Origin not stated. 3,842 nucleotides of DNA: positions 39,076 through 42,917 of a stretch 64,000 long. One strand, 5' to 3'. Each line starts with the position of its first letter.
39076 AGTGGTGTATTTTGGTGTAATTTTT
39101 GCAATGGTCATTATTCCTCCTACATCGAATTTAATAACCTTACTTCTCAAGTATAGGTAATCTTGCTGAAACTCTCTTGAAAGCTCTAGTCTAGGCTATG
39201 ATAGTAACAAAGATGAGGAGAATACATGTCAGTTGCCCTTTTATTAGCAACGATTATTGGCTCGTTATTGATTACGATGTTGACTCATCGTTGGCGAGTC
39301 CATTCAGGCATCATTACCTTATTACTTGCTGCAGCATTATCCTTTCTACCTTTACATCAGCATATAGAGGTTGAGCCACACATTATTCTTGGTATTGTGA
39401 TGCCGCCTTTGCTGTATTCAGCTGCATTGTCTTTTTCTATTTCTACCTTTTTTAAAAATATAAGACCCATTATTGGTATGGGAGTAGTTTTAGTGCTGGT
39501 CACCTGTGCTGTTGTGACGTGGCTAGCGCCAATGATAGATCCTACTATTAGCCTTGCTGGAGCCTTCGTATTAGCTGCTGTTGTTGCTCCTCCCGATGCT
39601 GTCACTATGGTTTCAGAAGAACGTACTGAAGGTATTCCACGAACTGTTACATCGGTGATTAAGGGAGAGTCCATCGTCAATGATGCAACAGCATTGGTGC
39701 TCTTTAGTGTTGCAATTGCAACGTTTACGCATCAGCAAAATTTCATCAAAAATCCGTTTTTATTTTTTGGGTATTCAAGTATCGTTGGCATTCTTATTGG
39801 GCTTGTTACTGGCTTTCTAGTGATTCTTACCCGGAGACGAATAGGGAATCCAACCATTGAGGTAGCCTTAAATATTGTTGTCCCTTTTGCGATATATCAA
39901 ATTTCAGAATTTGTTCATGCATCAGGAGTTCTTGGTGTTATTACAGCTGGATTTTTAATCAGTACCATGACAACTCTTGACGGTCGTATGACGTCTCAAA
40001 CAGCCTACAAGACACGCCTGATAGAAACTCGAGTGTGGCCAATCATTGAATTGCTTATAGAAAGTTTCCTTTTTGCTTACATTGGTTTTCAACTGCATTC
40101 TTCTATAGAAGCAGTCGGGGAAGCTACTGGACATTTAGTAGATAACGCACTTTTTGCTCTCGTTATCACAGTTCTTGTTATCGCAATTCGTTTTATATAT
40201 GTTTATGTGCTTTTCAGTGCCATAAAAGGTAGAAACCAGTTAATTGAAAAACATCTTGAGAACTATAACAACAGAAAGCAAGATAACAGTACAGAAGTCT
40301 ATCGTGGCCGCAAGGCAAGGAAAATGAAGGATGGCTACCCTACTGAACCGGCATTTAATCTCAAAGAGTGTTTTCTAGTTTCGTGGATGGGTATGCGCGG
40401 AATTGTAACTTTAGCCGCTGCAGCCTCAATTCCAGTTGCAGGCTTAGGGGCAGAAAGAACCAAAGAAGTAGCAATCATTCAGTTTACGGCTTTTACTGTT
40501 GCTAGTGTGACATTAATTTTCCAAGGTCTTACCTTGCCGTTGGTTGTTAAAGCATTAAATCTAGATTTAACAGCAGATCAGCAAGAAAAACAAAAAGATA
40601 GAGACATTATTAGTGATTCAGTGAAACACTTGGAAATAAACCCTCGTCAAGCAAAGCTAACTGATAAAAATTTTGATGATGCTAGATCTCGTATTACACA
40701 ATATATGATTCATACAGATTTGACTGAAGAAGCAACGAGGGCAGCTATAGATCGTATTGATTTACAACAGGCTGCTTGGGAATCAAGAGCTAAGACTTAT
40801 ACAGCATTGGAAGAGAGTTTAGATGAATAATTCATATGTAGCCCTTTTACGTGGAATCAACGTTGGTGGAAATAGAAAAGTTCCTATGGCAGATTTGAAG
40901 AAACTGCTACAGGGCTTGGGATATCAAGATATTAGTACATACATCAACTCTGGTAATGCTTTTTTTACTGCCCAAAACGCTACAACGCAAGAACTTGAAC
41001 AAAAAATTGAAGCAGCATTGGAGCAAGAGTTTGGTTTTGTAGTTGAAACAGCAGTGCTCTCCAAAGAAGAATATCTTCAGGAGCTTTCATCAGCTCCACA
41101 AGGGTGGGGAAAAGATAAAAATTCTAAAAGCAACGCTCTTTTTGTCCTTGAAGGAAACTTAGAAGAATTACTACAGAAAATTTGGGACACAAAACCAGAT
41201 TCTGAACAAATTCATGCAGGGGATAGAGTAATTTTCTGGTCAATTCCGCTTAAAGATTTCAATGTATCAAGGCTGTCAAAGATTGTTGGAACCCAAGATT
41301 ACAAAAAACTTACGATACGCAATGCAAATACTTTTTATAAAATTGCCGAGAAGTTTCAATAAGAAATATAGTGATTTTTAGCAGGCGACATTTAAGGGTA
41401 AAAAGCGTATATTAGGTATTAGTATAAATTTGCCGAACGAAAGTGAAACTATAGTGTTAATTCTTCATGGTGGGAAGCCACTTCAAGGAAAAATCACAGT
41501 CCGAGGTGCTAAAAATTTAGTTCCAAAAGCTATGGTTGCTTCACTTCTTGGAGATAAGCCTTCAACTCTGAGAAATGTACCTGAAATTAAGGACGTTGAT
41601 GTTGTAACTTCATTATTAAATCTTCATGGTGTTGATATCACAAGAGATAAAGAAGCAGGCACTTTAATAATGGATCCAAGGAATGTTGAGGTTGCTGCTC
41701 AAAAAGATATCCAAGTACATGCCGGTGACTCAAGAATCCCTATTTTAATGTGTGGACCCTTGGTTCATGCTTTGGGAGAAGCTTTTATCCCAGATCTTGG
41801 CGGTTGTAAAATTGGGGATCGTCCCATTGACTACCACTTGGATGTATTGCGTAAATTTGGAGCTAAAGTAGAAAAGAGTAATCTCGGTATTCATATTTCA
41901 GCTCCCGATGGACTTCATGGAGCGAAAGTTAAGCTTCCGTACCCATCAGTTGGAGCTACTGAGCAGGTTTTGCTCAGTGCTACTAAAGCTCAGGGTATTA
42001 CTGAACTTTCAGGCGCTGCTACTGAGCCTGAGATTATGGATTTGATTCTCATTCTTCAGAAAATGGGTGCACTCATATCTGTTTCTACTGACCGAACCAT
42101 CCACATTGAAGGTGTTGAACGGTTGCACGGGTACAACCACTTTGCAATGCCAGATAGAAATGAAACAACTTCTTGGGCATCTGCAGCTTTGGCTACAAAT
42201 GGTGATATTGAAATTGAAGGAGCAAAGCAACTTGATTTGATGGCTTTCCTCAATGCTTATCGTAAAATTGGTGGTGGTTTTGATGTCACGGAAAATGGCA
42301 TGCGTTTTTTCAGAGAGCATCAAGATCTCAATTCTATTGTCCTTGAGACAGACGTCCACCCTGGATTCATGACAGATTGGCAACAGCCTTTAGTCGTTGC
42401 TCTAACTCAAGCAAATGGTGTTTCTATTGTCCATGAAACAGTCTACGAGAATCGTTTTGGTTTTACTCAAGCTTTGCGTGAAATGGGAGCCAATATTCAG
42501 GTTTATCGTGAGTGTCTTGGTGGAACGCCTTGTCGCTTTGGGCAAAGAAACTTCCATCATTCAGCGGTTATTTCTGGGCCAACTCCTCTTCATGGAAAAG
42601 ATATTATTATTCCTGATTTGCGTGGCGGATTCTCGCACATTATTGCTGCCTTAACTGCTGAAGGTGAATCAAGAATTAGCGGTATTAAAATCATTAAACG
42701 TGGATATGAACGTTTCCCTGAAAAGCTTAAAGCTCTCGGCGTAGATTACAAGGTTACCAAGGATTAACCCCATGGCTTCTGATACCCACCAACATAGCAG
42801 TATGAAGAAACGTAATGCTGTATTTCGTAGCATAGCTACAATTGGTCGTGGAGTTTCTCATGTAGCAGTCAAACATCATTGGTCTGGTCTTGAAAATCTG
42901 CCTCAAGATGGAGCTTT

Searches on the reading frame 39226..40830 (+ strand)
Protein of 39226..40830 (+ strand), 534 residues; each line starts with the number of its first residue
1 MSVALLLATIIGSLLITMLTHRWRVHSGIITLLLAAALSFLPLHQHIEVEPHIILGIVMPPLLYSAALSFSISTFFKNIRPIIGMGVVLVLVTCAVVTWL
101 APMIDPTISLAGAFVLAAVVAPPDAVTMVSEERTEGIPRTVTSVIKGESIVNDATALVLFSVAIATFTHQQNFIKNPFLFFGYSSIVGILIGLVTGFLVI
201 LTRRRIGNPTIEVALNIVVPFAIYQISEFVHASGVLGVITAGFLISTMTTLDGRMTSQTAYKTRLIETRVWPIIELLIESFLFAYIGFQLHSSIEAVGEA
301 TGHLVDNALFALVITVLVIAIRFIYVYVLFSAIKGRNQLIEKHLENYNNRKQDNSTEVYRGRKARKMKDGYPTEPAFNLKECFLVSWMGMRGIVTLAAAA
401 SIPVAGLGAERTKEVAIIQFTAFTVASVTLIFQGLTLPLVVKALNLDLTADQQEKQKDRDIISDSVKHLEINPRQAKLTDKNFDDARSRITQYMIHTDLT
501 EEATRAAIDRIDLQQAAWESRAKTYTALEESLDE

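Call 61: search_protein_families(library=pfam, proteins=[window:39226-40830:+], max_evalue=0.00001)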
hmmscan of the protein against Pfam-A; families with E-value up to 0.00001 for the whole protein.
window:39226-40830:+ (534 aa): 1 family
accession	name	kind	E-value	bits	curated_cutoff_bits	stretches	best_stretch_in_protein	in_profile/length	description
PF00999.27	Na_H_Exchanger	-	3.9e-48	164.6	26.2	1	13-442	4-374/375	Sodium/hydrogen exchanger, transmembrane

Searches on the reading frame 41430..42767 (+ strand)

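Call 61: search_protein_families(library=pfam, proteins=[window:41430-42767:+], max_evalue=0.00001)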
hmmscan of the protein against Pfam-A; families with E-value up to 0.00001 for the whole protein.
window:41430-42767:+ (445 aa): 1 family
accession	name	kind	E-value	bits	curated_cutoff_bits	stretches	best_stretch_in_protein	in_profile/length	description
PF00275.25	EPSP_synthase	-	8.1e-64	216.3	22.8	1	13-433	2-417/417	EPSP synthase (3-phosphoshikimate 1-carboxyvinyltransferase)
